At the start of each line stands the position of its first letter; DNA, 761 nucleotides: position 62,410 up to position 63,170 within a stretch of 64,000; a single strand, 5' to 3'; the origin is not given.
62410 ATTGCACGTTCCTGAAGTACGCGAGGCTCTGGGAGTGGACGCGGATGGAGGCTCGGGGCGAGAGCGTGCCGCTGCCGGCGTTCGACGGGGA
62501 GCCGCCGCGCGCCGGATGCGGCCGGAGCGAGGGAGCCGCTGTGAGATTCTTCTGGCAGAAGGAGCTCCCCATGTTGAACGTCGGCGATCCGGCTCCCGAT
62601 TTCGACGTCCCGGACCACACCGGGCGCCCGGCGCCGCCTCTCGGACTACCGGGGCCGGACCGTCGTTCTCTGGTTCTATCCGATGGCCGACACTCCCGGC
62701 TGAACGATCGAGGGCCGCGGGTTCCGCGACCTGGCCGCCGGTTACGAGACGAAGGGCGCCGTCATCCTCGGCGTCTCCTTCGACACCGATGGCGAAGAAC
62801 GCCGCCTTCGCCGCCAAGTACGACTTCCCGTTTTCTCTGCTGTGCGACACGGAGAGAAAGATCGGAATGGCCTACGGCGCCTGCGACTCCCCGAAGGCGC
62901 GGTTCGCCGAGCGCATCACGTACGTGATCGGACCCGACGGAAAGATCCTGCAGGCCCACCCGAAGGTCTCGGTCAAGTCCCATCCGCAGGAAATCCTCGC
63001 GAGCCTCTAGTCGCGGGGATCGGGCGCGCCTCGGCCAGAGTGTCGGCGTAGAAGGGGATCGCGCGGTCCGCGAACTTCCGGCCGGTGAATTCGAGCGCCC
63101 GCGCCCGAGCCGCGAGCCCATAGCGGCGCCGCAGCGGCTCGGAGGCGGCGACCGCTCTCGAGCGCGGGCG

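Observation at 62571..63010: In-frame UGA at the peroxidatic-Cys position of a Bcp/PrxQ peroxiredoxin, followed by a SECIS-like hairpin (candidate selenoprotein)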

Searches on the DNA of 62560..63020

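Call 26: search_rna_families(source=window, start=62560, end=63020, threshold=evalue, max_evalue=10)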
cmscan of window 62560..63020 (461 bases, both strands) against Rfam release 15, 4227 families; matches with E-value up to 10: 6.
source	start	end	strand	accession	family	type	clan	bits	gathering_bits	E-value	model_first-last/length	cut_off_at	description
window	62600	62642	+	RF01782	ASpks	Gene; antisense;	-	18.1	52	0.64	1-75/75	no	ASpks TB sRNA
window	62607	62637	-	RF01340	CRISPR-DR29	Gene; CRISPR;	-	17.1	39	0.75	1-37/37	no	CRISPR RNA direct repeat element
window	62855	62954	-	RF02128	GNAS-AS1_2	Gene; lncRNA;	-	15.5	47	3.8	1-118/118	no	GNAS antisense RNA 1 conserved region 2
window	62676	62729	+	RF01132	sR48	Gene; snRNA; snoRNA; CD-box;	-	15.4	40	4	1-59/59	no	Small nucleolar RNA sR48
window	62567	62614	-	RF02523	ROSE_3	Cis-reg; thermoregulator;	-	12.7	43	6.1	1-69/69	no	Repression of heat shock gene expression (ROSE) element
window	62639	62696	-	RF03108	Methylosinus-1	Gene; sRNA;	-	10.9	145.1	3.3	1-214/214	no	Methylosinus-1 RNA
